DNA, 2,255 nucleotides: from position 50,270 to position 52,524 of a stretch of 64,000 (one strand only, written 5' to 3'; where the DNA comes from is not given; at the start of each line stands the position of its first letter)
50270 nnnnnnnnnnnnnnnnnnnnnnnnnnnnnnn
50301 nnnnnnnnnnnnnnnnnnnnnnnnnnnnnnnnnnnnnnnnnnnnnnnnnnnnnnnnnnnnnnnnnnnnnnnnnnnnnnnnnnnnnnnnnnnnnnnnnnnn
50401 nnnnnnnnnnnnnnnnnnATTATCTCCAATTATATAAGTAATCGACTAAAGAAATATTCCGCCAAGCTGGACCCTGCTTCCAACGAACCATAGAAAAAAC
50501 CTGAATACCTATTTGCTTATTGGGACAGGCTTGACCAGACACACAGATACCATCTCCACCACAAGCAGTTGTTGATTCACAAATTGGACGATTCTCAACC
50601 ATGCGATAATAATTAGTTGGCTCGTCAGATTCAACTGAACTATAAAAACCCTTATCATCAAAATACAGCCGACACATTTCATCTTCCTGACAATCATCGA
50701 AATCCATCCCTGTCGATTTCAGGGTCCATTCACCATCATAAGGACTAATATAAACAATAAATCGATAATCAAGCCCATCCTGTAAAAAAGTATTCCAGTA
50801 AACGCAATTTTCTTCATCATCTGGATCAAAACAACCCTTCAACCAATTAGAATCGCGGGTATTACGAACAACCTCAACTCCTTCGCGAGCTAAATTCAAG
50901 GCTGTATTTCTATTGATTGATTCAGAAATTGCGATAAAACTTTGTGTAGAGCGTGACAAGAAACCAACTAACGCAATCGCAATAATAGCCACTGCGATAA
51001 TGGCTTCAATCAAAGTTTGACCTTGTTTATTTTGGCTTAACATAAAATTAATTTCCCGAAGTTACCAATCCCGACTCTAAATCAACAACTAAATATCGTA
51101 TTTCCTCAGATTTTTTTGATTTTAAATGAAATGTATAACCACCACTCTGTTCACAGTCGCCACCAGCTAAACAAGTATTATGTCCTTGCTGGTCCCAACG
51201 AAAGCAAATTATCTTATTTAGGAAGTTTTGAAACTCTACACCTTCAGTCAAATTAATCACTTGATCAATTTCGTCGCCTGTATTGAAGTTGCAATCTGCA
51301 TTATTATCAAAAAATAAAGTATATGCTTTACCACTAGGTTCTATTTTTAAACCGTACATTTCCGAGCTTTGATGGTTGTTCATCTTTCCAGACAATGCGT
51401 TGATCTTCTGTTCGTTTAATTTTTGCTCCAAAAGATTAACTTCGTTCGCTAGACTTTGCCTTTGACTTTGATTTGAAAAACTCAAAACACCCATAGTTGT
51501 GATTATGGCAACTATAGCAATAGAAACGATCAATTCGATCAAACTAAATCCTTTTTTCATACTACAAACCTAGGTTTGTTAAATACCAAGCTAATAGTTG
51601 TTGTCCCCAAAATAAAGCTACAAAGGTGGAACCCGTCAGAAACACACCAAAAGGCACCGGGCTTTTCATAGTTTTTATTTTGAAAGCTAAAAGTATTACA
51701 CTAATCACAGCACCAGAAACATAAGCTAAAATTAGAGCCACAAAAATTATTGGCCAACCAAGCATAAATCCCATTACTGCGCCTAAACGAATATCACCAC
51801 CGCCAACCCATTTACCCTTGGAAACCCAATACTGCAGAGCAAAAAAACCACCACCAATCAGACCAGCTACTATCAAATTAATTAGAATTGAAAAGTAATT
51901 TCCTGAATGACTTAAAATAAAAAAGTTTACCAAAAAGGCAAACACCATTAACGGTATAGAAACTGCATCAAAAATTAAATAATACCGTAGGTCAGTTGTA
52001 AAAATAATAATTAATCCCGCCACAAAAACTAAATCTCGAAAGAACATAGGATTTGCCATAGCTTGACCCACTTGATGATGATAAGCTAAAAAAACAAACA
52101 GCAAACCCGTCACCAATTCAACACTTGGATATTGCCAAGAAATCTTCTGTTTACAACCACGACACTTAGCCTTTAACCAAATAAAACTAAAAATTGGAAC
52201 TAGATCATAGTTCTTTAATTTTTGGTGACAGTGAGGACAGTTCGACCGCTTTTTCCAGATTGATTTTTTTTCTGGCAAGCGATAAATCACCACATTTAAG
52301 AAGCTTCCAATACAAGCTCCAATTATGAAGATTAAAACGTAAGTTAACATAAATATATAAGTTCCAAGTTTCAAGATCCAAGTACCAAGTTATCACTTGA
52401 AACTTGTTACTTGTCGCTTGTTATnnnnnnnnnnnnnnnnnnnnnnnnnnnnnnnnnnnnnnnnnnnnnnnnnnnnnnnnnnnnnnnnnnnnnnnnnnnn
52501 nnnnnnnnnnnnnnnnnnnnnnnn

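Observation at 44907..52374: Type IV pilin/pseudopilin operon containing a 1361-aa non-pilin protein with no signal peptide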

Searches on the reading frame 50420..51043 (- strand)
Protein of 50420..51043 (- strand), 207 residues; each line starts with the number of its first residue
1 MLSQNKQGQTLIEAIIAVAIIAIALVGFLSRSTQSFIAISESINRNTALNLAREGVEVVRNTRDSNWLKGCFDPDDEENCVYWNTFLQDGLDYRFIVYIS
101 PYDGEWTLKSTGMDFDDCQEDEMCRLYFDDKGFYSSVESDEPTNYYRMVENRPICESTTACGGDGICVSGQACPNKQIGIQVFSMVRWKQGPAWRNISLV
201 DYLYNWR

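Call 3: search_protein_families(library=pfam, proteins=[window:50420-51043:-], max_evalue=1)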
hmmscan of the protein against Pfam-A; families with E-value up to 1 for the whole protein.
window:50420-51043:- (207 aa): 3 families
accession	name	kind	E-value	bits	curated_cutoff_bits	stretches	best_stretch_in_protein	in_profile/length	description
PF07963.17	N_methyl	-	3e-06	27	21.2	1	5-27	3-25/27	Prokaryotic N-terminal methylation motif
PF22150.1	Tt1218-like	-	0.025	15.1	27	1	35-64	6-35/76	Type IV pilin Tt1218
PF23416.1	DUF7107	-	0.95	10.3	24.6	0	155-173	2-19/48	Domain of unknown function (DUF7107)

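Call 4: search_protein_families(library=ncbifam, proteins=[window:50420-51043:-], max_evalue=1)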
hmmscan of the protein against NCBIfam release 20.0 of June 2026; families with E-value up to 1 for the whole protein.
window:50420-51043:- (207 aa): 7 families
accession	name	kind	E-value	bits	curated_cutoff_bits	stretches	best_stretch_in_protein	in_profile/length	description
TIGR02523.1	type_IV_pilV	equivalog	4.7e-06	27.1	52.2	1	7-63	2-58/139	type IV pilus modification protein PilV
NF041013.1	T4P_ComGE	equivalog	1e-05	25.5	49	1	4-57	1-54/83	competence type IV pilus minor pilin ComGE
TIGR01707.1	gspI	equivalog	0.0079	16.7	44.35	1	8-48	1-41/101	type II secretion system minor pseudopilin GspI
TIGR02532.1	IV_pilin_GFxxxE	domain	0.01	15.6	16.3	1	10-27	5-22/24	prepilin-type N-terminal cleavage/methylation domain-containing protein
TIGR02600.1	Verru_Chthon_A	subfamily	0.03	12.2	332.3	1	8-60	1-53/1296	Verru_Chthon cassette protein A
NF047828.1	T3SSXpsI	equivalog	0.051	13.6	150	1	7-33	2-31/132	type II secretion system protein XpsI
NF007800.0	PRK10506.1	equivalog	0.1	12.4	158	1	4-26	6-28/163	prepilin peptidase-dependent protein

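Call 55: find_homologous_proteins(query=window:50420-51043:-, max_evalue=0.001)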
Query window:50420-51043:- (207 aa): 34 proteins with E <= 0.001 among 107 candidates.
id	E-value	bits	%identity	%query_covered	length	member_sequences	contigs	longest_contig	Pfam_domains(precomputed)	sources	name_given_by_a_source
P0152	3.2e-95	336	100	68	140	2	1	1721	-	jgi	-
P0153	2.8e-80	287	60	100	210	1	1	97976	PF07963.18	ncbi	-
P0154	7.1e-73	263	56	100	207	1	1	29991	PF07963.18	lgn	-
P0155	2.4e-69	251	55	100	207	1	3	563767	PF07963.18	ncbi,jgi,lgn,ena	-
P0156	1.4e-68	249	54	100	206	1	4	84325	PF07963.18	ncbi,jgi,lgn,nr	ncbi:prepilin-type N-terminal cleavage/methylation domain-containing protein [Candidatus Kuenenbacte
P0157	2.4e-68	248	56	98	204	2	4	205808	-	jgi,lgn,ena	jgi:type II secretory pathway pseudopilin PulG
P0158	2.8e-65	238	51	98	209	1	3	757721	-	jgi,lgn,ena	jgi:type II secretory pathway pseudopilin PulG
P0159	1.0e-64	236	83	58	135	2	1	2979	-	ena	-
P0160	1.7e-64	235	54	99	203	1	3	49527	-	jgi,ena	jgi:type II secretory pathway pseudopilin PulG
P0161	4.3e-64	234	50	99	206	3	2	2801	-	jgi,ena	-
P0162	3.4e-63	231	51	95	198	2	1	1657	-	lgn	-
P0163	8.7e-63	230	51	95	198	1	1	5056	-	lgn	-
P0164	2.4e-62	228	50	88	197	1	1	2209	-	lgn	-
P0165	4.3e-61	224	49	99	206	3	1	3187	-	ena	-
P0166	1.7e-60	222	50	95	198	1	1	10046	-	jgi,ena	-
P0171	1.1e-49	187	43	100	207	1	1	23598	PF07963.18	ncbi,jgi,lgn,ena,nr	ncbi:type II secretion system GspH family protein [Patescibacteria group bacterium]|nr:type II secre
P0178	3.7e-17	81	33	99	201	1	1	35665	-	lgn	-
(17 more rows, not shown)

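Call 56: find_encoding_contigs(protein=P0156, flank=8000, max_places=1)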
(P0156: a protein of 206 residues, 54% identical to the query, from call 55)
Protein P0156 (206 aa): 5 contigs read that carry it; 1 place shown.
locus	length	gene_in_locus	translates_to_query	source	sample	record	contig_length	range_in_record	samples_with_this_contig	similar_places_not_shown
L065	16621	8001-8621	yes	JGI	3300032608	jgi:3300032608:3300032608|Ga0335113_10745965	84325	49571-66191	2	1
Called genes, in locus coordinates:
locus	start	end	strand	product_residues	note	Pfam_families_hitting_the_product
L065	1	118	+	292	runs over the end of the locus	PF01177:Asp_Glu_race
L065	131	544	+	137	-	-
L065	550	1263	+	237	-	-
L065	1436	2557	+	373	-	PF02163:Peptidase_M50, PF00595:PDZ (weak), PF13180:PDZ_2, PF17820:PDZ_6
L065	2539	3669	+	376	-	-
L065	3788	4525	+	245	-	-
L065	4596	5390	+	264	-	-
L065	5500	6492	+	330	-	PF00044:Gp_dh_N, PF02800:Gp_dh_C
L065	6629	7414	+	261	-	PF06750:A24_N_bact, PF01478:Peptidase_A24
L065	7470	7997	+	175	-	-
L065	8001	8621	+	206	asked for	PF07963:N_methyl (weak)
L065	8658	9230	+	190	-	PF07963:N_methyl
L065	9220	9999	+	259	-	-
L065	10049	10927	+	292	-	PF00892:EamA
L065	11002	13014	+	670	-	PF22745:Nlig-Ia, PF01653:DNA_ligase_aden, PF03120:OB_DNA_ligase, PF03119:DNA_ligase_ZBD, PF14520:HHH_5 (faint), PF12826:HHH_2, PF00533:BRCT, PF12738:PTCB-BRCT (weak)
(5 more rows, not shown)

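Call 57: find_encoding_contigs(protein=P0171, flank=8000, max_places=1)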
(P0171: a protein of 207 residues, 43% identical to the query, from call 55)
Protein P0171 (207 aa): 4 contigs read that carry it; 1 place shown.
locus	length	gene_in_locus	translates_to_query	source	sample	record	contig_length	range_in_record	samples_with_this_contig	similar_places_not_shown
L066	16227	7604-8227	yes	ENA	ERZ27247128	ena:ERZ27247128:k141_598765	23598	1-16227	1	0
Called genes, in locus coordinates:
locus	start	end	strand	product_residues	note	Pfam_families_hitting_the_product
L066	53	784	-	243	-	-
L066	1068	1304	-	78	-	-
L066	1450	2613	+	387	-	PF02163:Peptidase_M50, PF00595:PDZ (weak), PF13180:PDZ_2 (weak), PF17820:PDZ_6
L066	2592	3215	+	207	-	-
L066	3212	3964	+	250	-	-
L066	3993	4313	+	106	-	-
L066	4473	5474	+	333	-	PF00044:Gp_dh_N, PF02800:Gp_dh_C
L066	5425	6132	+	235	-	-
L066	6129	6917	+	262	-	PF06750:A24_N_bact, PF01478:Peptidase_A24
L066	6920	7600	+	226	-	PF07963:N_methyl (weak)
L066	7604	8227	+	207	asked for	PF07963:N_methyl (weak)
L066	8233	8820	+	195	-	PF07963:N_methyl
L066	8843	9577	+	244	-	-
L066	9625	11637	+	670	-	PF22745:Nlig-Ia, PF01653:DNA_ligase_aden, PF03120:OB_DNA_ligase, PF03119:DNA_ligase_ZBD, PF14520:HHH_5 (faint), PF12826:HHH_2, PF00533:BRCT, PF12738:PTCB-BRCT (weak)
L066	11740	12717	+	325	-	PF00805:Pentapeptide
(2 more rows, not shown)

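Call 58: find_encoding_contigs(protein=P0178, flank=8000, max_places=1)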
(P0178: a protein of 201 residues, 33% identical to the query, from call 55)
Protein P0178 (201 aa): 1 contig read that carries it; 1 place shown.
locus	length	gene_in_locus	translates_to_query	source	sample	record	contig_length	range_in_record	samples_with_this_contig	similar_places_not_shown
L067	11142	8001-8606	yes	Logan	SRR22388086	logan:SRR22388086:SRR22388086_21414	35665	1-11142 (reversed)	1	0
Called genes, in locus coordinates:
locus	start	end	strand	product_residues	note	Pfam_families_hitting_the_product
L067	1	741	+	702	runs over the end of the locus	PF03477:ATP-cone, PF13597:NRDD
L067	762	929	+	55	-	PF13597:NRDD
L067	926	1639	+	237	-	PF04055:Radical_SAM, PF13353:Fer4_12 (weak)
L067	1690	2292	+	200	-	PF00702:Hydrolase, PF13419:HAD_2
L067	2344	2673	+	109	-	PF01257:2Fe-2S_thioredx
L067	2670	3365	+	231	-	PF00160:Pro_isomerase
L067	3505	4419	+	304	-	-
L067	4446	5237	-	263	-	PF01978:TrmB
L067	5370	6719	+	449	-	PF02481:DNA_processg_A (faint), PF18306:LDcluster4, PF03641:Lysine_decarbox, PF18306:LDcluster4, PF03641:Lysine_decarbox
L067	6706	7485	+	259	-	PF06750:A24_N_bact, PF01478:Peptidase_A24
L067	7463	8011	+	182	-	-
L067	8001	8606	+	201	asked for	-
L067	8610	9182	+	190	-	PF07963:N_methyl (weak)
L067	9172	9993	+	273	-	-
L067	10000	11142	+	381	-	?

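Call 62: find_encoding_contigs(protein=P0155, flank=6000, max_places=1)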
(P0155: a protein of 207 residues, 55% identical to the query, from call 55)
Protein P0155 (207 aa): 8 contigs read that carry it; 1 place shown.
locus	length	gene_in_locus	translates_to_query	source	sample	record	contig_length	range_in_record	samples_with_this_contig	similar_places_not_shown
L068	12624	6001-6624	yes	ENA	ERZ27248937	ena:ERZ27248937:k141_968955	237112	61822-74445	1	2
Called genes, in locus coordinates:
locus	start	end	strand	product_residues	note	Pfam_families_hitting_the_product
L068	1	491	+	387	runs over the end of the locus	PF02163:Peptidase_M50, PF13180:PDZ_2, PF14685:PDZ_Tricorn (weak), PF17820:PDZ_6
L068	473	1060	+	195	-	-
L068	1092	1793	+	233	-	-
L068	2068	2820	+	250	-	-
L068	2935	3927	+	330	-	PF00044:Gp_dh_N, PF02800:Gp_dh_C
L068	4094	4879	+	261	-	PF06750:A24_N_bact, PF01478:Peptidase_A24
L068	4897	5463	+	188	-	PF13328:HD_4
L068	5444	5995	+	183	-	PF07963:N_methyl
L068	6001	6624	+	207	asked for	PF07963:N_methyl (weak)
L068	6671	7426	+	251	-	PF02585:PIG-L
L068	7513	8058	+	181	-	-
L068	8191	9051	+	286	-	-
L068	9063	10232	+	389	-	PF00999:Na_H_Exchanger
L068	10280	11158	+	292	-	PF00892:EamA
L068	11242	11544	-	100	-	-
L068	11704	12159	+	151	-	-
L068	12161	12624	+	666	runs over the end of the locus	PF22745:Nlig-Ia, PF01653:DNA_ligase_aden, PF03120:OB_DNA_ligase, PF03119:DNA_ligase_ZBD, PF14520:HHH_5 (faint), PF12826:HHH_2, PF00533:BRCT, PF12738:PTCB-BRCT (weak)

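Call 63: find_encoding_contigs(protein=P0158, flank=6000, max_places=1)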
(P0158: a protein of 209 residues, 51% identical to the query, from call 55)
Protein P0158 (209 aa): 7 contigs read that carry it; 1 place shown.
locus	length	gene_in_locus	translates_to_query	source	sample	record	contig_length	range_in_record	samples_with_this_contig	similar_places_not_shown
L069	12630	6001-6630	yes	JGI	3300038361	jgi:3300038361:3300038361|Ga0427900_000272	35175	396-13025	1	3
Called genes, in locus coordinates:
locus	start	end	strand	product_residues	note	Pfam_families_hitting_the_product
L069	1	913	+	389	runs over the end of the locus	PF02163:Peptidase_M50, PF00595:PDZ (weak), PF13180:PDZ_2, PF17820:PDZ_6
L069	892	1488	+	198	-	-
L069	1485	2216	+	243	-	-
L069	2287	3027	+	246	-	-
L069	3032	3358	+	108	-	-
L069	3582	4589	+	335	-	PF00044:Gp_dh_N, PF02800:Gp_dh_C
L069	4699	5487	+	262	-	PF06750:A24_N_bact, PF01478:Peptidase_A24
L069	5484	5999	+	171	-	-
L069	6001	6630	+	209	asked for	-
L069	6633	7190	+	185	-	PF07963:N_methyl (weak)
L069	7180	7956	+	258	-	-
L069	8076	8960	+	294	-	PF00892:EamA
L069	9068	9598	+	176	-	PF03412:Peptidase_C39 (faint), PF11814:DUF3335 (weak)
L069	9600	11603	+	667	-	PF22745:Nlig-Ia, PF01653:DNA_ligase_aden, PF03120:OB_DNA_ligase, PF03119:DNA_ligase_ZBD (weak), PF14520:HHH_5 (faint), PF12826:HHH_2, PF00533:BRCT, PF12738:PTCB-BRCT (weak)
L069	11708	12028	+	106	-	PF01541:GIY-YIG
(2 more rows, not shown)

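Call 101: search_protein_families(library=pfam, proteins=[L068:6671-7426:+], max_evalue=0.001)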
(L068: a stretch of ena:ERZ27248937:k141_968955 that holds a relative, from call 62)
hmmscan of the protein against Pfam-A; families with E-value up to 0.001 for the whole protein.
L068:6671-7426:+ (251 aa): 1 family
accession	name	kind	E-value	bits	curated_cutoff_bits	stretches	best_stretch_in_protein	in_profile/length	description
PF02585.22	PIG-L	-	4.3e-20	72.9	28.2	1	8-123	2-128/129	GlcNAc-PI de-N-acetylase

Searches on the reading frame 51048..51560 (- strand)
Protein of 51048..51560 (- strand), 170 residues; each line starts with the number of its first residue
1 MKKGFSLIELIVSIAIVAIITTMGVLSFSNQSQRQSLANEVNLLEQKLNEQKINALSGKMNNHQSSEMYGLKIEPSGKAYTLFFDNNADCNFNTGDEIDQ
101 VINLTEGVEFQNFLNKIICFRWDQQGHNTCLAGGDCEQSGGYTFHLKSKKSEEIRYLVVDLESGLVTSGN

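Call 3: search_protein_families(library=pfam, proteins=[window:51048-51560:-], max_evalue=1)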
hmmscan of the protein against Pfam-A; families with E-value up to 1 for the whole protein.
window:51048-51560:- (170 aa): 4 families
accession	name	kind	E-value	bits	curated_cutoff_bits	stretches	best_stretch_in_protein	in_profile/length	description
PF07963.17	N_methyl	-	1.2e-06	28.3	21.2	1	2-23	4-25/27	Prokaryotic N-terminal methylation motif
PF10144.15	SMP_2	-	0.026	14.6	28.9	1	10-66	16-70/159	Bacterial virulence factor haemolysin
PF06210.16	DUF1003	-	0.16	12.6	27.4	1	5-65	35-94/103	Protein of unknown function (DUF1003)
PF24073.1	DUF7365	-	0.25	12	27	1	6-63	8-66/101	Coiled-coil region of unknown function (DUF7365)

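Call 4: search_protein_families(library=ncbifam, proteins=[window:51048-51560:-], max_evalue=1)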
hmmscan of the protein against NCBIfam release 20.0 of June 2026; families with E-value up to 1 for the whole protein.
window:51048-51560:- (170 aa): 18 families
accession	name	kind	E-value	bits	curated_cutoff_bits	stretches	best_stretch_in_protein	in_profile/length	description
NF007800.0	PRK10506.1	equivalog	8.6e-09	35.4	158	1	2-111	8-109/163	prepilin peptidase-dependent protein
TIGR01708.2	typeII_sec_gspH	equivalog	5.1e-08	33.1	80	1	3-106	2-97/169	type II secretion system minor pseudopilin GspH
TIGR02532.1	IV_pilin_GFxxxE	domain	4.6e-07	29.4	16.3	1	2-24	1-23/24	prepilin-type N-terminal cleavage/methylation domain-containing protein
NF007862.0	PRK10574.1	equivalog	5e-06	26.7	138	1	2-39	4-41/145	prepilin peptidase-dependent pilin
NF041013.1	T4P_ComGE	equivalog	9.9e-05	22.4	49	1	2-42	3-44/83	competence type IV pilus minor pilin ComGE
NF007848.0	PRK10557.1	equivalog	0.0011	18.3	120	1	2-97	10-108/192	prepilin peptidase-dependent protein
TIGR01710.1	typeII_sec_gspG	equivalog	0.0018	18.3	88.85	1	3-56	1-57/134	type II secretion system major pseudopilin GspG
TIGR02596.1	TIGR02596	subfamily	0.0028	17.8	70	1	5-55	1-51/196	Verru_Chthon cassette protein D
NF040982.1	ComGD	equivalog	0.0032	17.9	70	1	2-59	1-58/139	competence type IV pilus minor pilin ComGD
NF047828.1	T3SSXpsI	equivalog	0.0073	16.3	150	1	3-48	2-50/132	type II secretion system protein XpsI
TIGR01707.1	gspI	equivalog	0.0091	16.5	44.35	1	4-47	1-48/101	type II secretion system minor pseudopilin GspI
TIGR02599.1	TIGR02599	subfamily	0.011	15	256.5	1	4-35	1-31/361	Verru_Chthon cassette protein C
NF041002.1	pilin_ComGF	equivalog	0.014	15.6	80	1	2-45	1-44/139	competence type IV pilus minor pilin ComGF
TIGR01711.1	gspJ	equivalog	0.034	14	64.85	1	3-36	1-33/192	type II secretion system minor pseudopilin GspJ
NF047827.1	T3SSXpsH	equivalog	0.036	13.9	160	1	3-57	1-55/145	type II secretion system protein XpsH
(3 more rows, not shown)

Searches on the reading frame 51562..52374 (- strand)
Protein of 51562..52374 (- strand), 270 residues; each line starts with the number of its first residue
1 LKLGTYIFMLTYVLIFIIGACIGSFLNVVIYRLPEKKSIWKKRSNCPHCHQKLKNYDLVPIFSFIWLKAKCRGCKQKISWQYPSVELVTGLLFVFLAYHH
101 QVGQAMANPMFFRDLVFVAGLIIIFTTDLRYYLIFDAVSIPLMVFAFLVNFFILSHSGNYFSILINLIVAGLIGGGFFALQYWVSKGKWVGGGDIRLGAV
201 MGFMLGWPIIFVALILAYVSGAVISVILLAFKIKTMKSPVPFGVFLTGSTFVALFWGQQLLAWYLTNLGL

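Call 3: search_protein_families(library=pfam, proteins=[window:51562-52374:-], max_evalue=1)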
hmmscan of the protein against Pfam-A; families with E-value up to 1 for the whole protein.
window:51562-52374:- (270 aa): 7 families
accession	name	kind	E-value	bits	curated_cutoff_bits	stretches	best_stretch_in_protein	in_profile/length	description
PF06750.18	A24_N_bact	-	1e-36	125.3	23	1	17-99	1-83/84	Bacterial Peptidase A24 N-terminal domain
PF01478.23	Peptidase_A24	-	5.1e-11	43.4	26.5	1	115-225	1-103/104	Type IV leader peptidase family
PF12760.12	Zn_ribbon_IS1595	-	0.039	14.4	25.4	1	37-74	12-43/46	Transposase zinc-ribbon domain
PF21202.3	SLX1_C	-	0.11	13.3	27.2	0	66-81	47-62/65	Structure-specific endonuclease subunit SLX1, C-terminal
PF10601.15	zf-LITAF-like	-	0.14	12.8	23.8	1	4-56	26-69/70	LITAF-like zinc ribbon domain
PF02718.19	Herpes_UL31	-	0.15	11.4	25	1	67-120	81-130/254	Herpesvirus UL31-like protein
PF00645.25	zf-PARP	-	0.94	10.7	39.3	0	68-79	7-18/87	Poly(ADP-ribose) polymerase and DNA-Ligase Zn-finger region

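Call 4: search_protein_families(library=ncbifam, proteins=[window:51562-52374:-], max_evalue=1)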
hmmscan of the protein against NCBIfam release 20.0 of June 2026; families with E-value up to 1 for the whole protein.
window:51562-52374:- (270 aa): 0 families
